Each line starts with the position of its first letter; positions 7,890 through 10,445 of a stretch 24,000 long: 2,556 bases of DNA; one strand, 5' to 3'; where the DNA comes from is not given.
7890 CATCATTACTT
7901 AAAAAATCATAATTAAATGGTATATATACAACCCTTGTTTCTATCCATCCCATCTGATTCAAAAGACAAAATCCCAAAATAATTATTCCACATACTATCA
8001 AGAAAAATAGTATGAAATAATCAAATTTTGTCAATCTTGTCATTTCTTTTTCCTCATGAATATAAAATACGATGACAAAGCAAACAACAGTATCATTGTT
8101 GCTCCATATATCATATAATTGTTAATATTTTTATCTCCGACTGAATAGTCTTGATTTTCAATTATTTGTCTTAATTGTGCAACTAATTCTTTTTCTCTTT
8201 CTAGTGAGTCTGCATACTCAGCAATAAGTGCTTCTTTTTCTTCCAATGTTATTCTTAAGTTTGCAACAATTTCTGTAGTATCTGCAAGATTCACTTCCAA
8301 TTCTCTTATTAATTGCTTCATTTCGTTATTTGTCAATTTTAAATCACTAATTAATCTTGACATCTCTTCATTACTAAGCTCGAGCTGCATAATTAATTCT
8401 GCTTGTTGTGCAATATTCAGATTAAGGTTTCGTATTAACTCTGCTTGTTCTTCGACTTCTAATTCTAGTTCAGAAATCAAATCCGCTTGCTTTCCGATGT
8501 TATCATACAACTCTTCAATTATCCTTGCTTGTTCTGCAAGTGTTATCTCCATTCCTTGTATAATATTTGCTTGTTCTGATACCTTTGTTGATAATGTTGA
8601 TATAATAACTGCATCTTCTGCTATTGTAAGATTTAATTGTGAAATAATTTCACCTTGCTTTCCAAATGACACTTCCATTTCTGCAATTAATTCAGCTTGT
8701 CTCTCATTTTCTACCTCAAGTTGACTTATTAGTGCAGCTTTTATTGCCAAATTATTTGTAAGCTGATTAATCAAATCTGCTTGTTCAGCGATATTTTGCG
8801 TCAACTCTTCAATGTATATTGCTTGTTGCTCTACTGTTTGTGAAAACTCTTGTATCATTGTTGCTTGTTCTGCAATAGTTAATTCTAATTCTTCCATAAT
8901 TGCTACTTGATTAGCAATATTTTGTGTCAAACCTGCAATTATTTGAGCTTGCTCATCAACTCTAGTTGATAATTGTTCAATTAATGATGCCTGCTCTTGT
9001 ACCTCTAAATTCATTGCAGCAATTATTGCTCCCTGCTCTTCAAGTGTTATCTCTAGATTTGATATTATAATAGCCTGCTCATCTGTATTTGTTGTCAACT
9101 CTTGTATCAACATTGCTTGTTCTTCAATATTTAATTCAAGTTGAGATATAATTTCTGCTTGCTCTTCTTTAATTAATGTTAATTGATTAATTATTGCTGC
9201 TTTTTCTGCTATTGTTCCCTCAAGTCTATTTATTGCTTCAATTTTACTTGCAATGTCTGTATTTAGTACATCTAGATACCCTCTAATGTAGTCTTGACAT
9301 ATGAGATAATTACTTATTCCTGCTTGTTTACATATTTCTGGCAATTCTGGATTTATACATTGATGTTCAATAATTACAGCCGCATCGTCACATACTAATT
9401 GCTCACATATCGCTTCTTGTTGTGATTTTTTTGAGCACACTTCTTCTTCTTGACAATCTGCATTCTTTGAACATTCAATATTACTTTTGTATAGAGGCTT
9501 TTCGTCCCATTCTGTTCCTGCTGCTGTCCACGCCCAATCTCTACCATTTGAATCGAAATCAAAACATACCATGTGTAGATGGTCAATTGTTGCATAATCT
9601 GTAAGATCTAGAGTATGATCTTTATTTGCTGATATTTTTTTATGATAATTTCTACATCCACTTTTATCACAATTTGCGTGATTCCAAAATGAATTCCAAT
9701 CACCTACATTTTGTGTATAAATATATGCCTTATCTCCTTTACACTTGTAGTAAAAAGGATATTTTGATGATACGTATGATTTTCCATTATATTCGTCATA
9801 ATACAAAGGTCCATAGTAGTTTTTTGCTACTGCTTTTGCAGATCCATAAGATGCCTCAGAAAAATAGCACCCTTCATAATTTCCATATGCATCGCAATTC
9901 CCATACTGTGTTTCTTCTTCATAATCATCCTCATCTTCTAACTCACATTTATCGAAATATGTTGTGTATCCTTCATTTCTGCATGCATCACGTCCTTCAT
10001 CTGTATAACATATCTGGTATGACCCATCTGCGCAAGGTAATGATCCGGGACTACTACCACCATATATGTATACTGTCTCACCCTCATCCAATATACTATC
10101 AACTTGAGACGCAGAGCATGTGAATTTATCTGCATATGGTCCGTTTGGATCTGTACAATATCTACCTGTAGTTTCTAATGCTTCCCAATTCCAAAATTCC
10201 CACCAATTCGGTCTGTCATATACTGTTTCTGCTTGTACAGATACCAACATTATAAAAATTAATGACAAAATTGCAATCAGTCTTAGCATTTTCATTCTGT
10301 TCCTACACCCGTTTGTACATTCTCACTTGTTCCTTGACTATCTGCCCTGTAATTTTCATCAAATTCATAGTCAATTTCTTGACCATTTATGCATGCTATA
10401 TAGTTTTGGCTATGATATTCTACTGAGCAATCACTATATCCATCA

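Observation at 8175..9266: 26 uninterrupted 14-residue repeats form a ~50-nm predicted coiled-coil stalk between a Cys-rich head and a membrane anchor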

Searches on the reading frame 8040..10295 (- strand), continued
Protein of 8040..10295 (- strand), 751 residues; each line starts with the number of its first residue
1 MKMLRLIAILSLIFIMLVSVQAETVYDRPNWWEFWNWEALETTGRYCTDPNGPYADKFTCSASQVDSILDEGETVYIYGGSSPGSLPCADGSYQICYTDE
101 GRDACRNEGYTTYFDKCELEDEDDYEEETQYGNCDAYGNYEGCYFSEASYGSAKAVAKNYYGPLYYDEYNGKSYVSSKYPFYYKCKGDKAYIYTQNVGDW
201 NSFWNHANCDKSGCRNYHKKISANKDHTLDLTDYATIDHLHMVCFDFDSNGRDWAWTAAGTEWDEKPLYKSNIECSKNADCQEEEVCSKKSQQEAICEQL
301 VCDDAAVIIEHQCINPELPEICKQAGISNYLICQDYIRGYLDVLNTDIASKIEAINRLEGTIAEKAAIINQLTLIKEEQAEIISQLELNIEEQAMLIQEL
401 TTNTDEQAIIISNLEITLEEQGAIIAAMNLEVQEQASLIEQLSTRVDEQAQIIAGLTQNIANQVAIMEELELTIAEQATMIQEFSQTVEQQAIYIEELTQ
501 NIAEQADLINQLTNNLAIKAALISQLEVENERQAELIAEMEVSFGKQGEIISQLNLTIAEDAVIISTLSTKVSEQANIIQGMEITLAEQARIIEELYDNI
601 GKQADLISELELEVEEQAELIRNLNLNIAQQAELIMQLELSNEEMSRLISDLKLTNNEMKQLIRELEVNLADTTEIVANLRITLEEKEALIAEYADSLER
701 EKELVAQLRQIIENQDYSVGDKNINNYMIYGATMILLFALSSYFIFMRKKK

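Call 107: search_protein_families(library=ncbifam, proteins=[L018:2883-4694:+, L018:1541-2881:+, L016:3752-5095:+, L016:8922-10004:+, L013:3296-4558:+, L013:4570-5781:+, L011:16558-17853:-, L018:6616-7665:+, L018:9933-10904:+], max_evalue=0.01)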
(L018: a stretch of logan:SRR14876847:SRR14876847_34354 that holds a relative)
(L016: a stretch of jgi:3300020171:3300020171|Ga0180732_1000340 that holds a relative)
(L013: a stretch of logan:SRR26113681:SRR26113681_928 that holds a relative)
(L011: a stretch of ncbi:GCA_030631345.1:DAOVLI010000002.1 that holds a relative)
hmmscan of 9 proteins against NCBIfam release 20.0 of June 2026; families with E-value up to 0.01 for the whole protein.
L018:2883-4694:+ (603 aa): 0 families

L018:1541-2881:+ (446 aa): 0 families

L016:3752-5095:+ (447 aa): 0 families

L016:8922-10004:+ (360 aa): 0 families

L013:3296-4558:+ (420 aa): 0 families

L013:4570-5781:+ (403 aa): 0 families

L011:16558-17853:- (431 aa): 0 families

L018:6616-7665:+ (349 aa): 0 families

L018:9933-10904:+ (323 aa): 0 families

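Call 111: search_protein_families(library=pfam, proteins=[P0130, P0134, P0138, P0139, P0142, P0143, P0144, P0125, P0135], max_evalue=0.001)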
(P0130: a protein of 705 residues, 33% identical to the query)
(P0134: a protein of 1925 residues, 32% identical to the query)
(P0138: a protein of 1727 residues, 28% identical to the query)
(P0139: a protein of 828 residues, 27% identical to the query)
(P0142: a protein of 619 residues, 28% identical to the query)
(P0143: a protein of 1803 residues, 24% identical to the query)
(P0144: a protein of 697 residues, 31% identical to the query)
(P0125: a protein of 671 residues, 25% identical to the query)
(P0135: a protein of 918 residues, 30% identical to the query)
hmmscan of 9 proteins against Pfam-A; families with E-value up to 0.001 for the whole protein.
P0130 (705 aa): 20 families
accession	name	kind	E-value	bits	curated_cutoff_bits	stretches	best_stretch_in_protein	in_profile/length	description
PF16640.11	Big_3_5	-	3.8e-24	85.5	35.5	4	527-608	6-87/88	Bacterial Ig-like domain (group 3)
PF04102.17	SlyX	-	1.3e-15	58.2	30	0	80-130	1-51/67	SlyX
PF13620.12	CarboxypepD_reg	-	1.5e-15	57.8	32.3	2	536-598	1-63/82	Carboxypeptidase regulatory-like domain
PF01519.22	DUF16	-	1.4e-13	51.6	40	2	186-261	26-101/104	Protein of unknown function DUF16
PF17082.10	Spc29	-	2.5e-11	44.3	31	0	265-364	105-198/245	Spindle Pole Component 29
PF02369.22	Big_1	-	1e-10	42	34.9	2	529-596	12-85/93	Bacterial Ig-like domain (group 1)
PF08702.15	Fib_alpha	-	1.7e-10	41.7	29.9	0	120-207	38-129/143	Fibrinogen alpha/beta chain family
PF12329.13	TMF_DNA_bd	-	4.3e-09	36.7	35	0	73-134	10-71/74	TATA element modulatory factor 1 DNA binding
PF20492.3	ERM_helical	-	2.3e-08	34.6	40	1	75-176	13-114/120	Ezrin/radixin/moesin, alpha-helical domain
PF24555.1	CC4_CEP85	-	8e-07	29.8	27.3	0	250-317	9-69/85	Centrosomal protein of 85 kDa-like, CC4 coiled-coil domain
PF07544.18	Med9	-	4.2e-06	27.2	26.9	0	71-133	13-80/80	RNA polymerase II transcription mediator complex subunit 9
PF07889.17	DUF1664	-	3.2e-05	24.4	34.6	0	139-205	53-119/124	Protein of unknown function (DUF1664)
PF18595.6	Nuf2_DHR10-like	-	4.9e-05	23.8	28.4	0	103-206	2-104/117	Nuf2, DHR10-like domain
PF10669.14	Phage_Gp23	-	7.7e-05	23.5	29.3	0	69-129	54-114/120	Protein gp23 (Bacteriophage A118)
PF10145.14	PhageMin_Tail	-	8.1e-05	23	33.2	0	214-327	69-189/201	Phage-related minor tail protein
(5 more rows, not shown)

P0134 (1925 aa): 6 families
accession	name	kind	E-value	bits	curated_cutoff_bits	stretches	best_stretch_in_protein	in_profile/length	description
PF02369.22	Big_1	-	6.5e-14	52.3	34.9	2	1849-1916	17-86/93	Bacterial Ig-like domain (group 1)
PF16640.11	Big_3_5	-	2.7e-11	44.3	35.5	2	1839-1925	3-88/88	Bacterial Ig-like domain (group 3)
PF01519.22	DUF16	-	3.3e-09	37.6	40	0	1602-1661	25-84/104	Protein of unknown function DUF16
PF04102.17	SlyX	-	2.3e-08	35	30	0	1699-1730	14-45/67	SlyX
PF13620.12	CarboxypepD_reg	-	2.6e-05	24.9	32.3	0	1856-1917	5-66/82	Carboxypeptidase regulatory-like domain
PF13229.12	Beta_helix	-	0.0003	20.9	25.9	1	940-1087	2-153/158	Right handed beta helix region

P0138 (1727 aa): 1 family
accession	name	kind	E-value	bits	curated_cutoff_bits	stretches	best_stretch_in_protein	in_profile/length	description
PF04102.17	SlyX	-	4.8e-06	27.6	30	0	1084-1136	3-55/67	SlyX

P0139 (828 aa): 22 families
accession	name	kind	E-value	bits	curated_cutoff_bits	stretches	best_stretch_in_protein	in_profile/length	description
PF04102.17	SlyX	-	3e-18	66.7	30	0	146-200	4-58/67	SlyX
PF08614.16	ATG16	-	1.6e-10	41.9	33.7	0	38-126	72-160/200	Autophagy protein 16 (ATG16)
PF08702.15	Fib_alpha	-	4.8e-10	40.2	29.9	1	136-229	36-130/143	Fibrinogen alpha/beta chain family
PF19220.6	Rod_CreS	-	1e-08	35.1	100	0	30-124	31-125/359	Crescentin, rod domain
PF10174.14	Cast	-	2.9e-08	32.9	29.1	1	25-449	267-665/766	RIM-binding protein of the cytomatrix active zone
PF16808.10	PKcGMP_CC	-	4.1e-08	33.1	35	0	227-251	6-30/35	Coiled-coil N-terminus of cGMP-dependent protein kinase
PF10473.14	CENP-F_leu_zip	-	1.1e-06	29.2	34.5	1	102-195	23-116/140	Leucine-rich repeats of kinetochore protein Cenp-F/LEK1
PF06818.20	Fez1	-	1.9e-06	28.9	34.4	0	55-206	4-155/199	Fez1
PF10186.14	ATG14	-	2.9e-06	27.1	33.2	0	31-104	53-126/347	Vacuolar sorting 38 and autophagy-related subunit 14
PF21928.1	XLF_CC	-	6.3e-06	26.4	27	0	279-302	16-39/53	XLF protein coiled-coil region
PF12325.13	TMF_TATA_bd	-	8.2e-06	26.4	29.1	0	180-281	5-102/115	TATA element modulatory factor 1 TATA binding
PF25785.1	TPR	-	2.5e-05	25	27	0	90-145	1-56/110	Nucleoprotein TPR-like domain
PF06103.16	DUF948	-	2.7e-05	24.7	37.2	0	188-249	27-88/89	Bacterial protein of unknown function (DUF948)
PF12761.13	End3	-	2.9e-05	24.6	25.2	0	200-249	65-115/115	Actin cytoskeleton-regulatory complex protein END3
PF12329.13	TMF_DNA_bd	-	9.6e-05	22.7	35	0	191-269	2-73/74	TATA element modulatory factor 1 DNA binding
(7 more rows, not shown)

P0142 (619 aa): 18 families
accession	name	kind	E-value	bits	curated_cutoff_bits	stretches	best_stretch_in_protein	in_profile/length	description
PF12710.13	HAD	-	3.5e-12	47.6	27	1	324-541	1-188/189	haloacid dehalogenase-like hydrolase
PF04102.17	SlyX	-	1.5e-10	42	30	0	222-276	10-64/67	SlyX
PF08702.15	Fib_alpha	-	7e-07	30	29.9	0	195-257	68-130/143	Fibrinogen alpha/beta chain family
PF08614.16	ATG16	-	1e-06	29.5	33.7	1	127-267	28-161/200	Autophagy protein 16 (ATG16)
PF19220.6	Rod_CreS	-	2.8e-06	27.1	100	1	60-165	5-110/359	Crescentin, rod domain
PF10473.14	CENP-F_leu_zip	-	1.3e-05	25.8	34.5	0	71-163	20-112/140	Leucine-rich repeats of kinetochore protein Cenp-F/LEK1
PF10046.14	BLOC1_2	-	4.2e-05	24.3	33.4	0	167-235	17-85/96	Biogenesis of lysosome-related organelles complex-1 subunit 2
PF06810.17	Phage_scaffold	-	5.5e-05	23.6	35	0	27-92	21-91/170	Phage capsid assembly scaffolding protein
PF25481.1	Nucleoprot-TPR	-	0.0001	22.7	27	0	202-261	23-79/80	Nucleoprotein TPR-like domain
PF16331.10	TolA_bind_tri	-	0.00019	21.9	30.1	0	88-135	24-71/76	TolA binding protein trimerisation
PF12325.13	TMF_TATA_bd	-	0.00022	21.8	29.1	0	88-184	11-103/115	TATA element modulatory factor 1 TATA binding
PF12761.13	End3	-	0.00022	21.8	25.2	0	27-66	75-114/115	Actin cytoskeleton-regulatory complex protein END3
PF11559.13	ADIP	-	0.0005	20.6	34.3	0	28-100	54-126/151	Afadin- and alpha -actinin-Binding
PF06785.16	UPF0242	-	0.0005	20.6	33.5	0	24-158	65-184/194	Uncharacterised protein family (UPF0242) N-terminus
PF20808.2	MINT_RAM7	-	0.00062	20.5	108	0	88-167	29-108/110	Msx2-interacting protein, RAM7 domain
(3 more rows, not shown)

P0143 (1803 aa): 4 families
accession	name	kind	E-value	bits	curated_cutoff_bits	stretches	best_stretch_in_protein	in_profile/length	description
PF13385.13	Laminin_G_3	-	9.5e-17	62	27.6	1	10-163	4-151/151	Concanavalin A-like lectin/glucanases superfamily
PF22896.3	OB_RNR_1st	-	5.5e-07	30.1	28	0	931-998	22-88/99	Ribonuclease R, OB first domain, N-terminal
PF15902.12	Sortilin-Vps10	-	1.3e-06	27.9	33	1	364-473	2-114/446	Sortilin, neurotensin receptor 3,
PF09458.16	H_lectin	-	2.4e-06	28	24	1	1642-1701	3-66/67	H-type lectin domain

P0144 (697 aa): 12 families
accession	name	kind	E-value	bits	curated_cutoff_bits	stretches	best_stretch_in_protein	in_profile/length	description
PF23404.1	FAZ1_C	-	4.1e-09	36.8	27.6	0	64-94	5-35/35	FAZ1, C-terminal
PF04102.17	SlyX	-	1.7e-08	35.4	30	0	91-141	5-55/67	SlyX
PF12761.13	End3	-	3.7e-05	24.3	25.2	0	103-151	66-115/115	Actin cytoskeleton-regulatory complex protein END3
PF08614.16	ATG16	-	4e-05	24.3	33.7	0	179-264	73-158/200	Autophagy protein 16 (ATG16)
PF16331.10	TolA_bind_tri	-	5.4e-05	23.7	30.1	0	159-182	25-48/76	TolA binding protein trimerisation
PF20808.2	MINT_RAM7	-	8e-05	23.3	108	0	46-120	29-103/110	Msx2-interacting protein, RAM7 domain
PF11559.13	ADIP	-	8.7e-05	23.1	34.3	0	131-220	59-145/151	Afadin- and alpha -actinin-Binding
PF11544.13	Spc42p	-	9.1e-05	22.7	25.6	0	104-124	6-26/75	Spindle pole body component Spc42p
PF10046.14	BLOC1_2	-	0.00017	22.3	33.4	0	91-142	25-76/96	Biogenesis of lysosome-related organelles complex-1 subunit 2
PF06818.20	Fez1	-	0.00044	21.2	34.4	1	56-204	5-153/199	Fez1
PF25481.1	Nucleoprot-TPR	-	0.00053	20.4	27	0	201-258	22-76/80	Nucleoprotein TPR-like domain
PF19220.6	Rod_CreS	-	0.00058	19.5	100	0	43-264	16-227/359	Crescentin, rod domain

P0125 (671 aa): 16 families
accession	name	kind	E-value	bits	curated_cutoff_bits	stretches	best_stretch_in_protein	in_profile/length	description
PF21300.2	LbR_Ice_bind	-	1.6e-12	47.8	30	0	405-477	24-97/97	Grass antifreeze beta roll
PF19220.6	Rod_CreS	-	2e-11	44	100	2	291-502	20-228/359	Crescentin, rod domain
PF23991.1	DUF7310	-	1.1e-10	42.3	40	0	542-596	2-55/83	Coiled-coil region of unknown function (DUF7310)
PF08702.15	Fib_alpha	-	4.7e-10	40.3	29.9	0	368-417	80-130/143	Fibrinogen alpha/beta chain family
PF07902.16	Gp58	-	4.2e-09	35.7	34.5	1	464-601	199-332/594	gp58-like protein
PF13166.12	AAA_13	-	8.5e-09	35.1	36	0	531-621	404-494/713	AAA domain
PF14915.12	CCDC144C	-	1.8e-06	27.3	35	0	413-535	409-527/534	CCDC144C protein coiled-coil region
PF05622.17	HOOK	-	3.3e-06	26.6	35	0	295-454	297-455/514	HOOK protein coiled-coil region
PF04102.17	SlyX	-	1.6e-05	25.9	30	0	376-429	4-57/67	SlyX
PF03148.19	Tektin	-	2.3e-05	23.8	34.3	0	408-486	231-306/383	Tektin family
PF00685.33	Sulfotransfer_1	-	3.2e-05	23.9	22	0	9-220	4-197/255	Sulfotransferase domain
PF10174.14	Cast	-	4.3e-05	22.4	29.1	0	291-444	461-613/766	RIM-binding protein of the cytomatrix active zone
PF10473.14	CENP-F_leu_zip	-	5.7e-05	23.6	34.5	0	317-411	22-116/140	Leucine-rich repeats of kinetochore protein Cenp-F/LEK1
PF16808.10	PKcGMP_CC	-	8.7e-05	22.5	35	0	565-594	2-31/35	Coiled-coil N-terminus of cGMP-dependent protein kinase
PF12072.13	RNase_Y_N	-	0.00014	21.8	32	0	534-604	76-146/201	RNase Y N-terminal region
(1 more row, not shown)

P0135 (918 aa): 5 families
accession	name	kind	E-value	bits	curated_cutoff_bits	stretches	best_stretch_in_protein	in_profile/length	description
PF04102.17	SlyX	-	1.5e-11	45.2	30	0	530-574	5-49/67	SlyX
PF01519.22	DUF16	-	7.1e-08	33.3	40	0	592-635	42-85/104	Protein of unknown function DUF16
PF16640.11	Big_3_5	-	3.2e-07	31.3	35.5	1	833-917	13-87/88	Bacterial Ig-like domain (group 3)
PF02415.23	Chlam_PMP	-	5.7e-07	29.6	20.6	0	225-242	1-18/19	Chlamydia polymorphic membrane protein (Chlamydia_PMP) repeat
PF06785.16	UPF0242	-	4.7e-06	27.2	33.5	0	416-534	60-170/194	Uncharacterised protein family (UPF0242) N-terminus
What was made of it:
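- Closest known: Pfam SlyX. Same: They share an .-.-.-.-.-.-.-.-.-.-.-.-like unit (call 111).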

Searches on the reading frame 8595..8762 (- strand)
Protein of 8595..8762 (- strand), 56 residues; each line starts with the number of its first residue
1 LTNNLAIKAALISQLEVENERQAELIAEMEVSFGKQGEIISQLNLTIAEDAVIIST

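Call 32: find_related_loci(query=A2, collection=genome_contigs, flank=10000)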
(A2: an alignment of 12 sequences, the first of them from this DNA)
Query A2 (56 aa) in genome_contigs; peptide patterns used: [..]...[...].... (x = any residue, [..] = any of these).
37 stretches matched a pattern, but none encodes a relative of the query by tblastn (E <= 1e-3).
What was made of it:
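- Tried and rejected: The first genome scan confirmed nothing (call 32).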

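Call 33: find_related_loci(query=A2, collection=viral_contigs, flank=10000)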
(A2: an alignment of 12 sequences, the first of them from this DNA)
Query A2 (56 aa) in viral_contigs; peptide patterns used: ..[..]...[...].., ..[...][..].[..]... (x = any residue, [..] = any of these).
156 stretches matched a pattern, but none encodes a relative of the query by tblastn (E <= 1e-3).
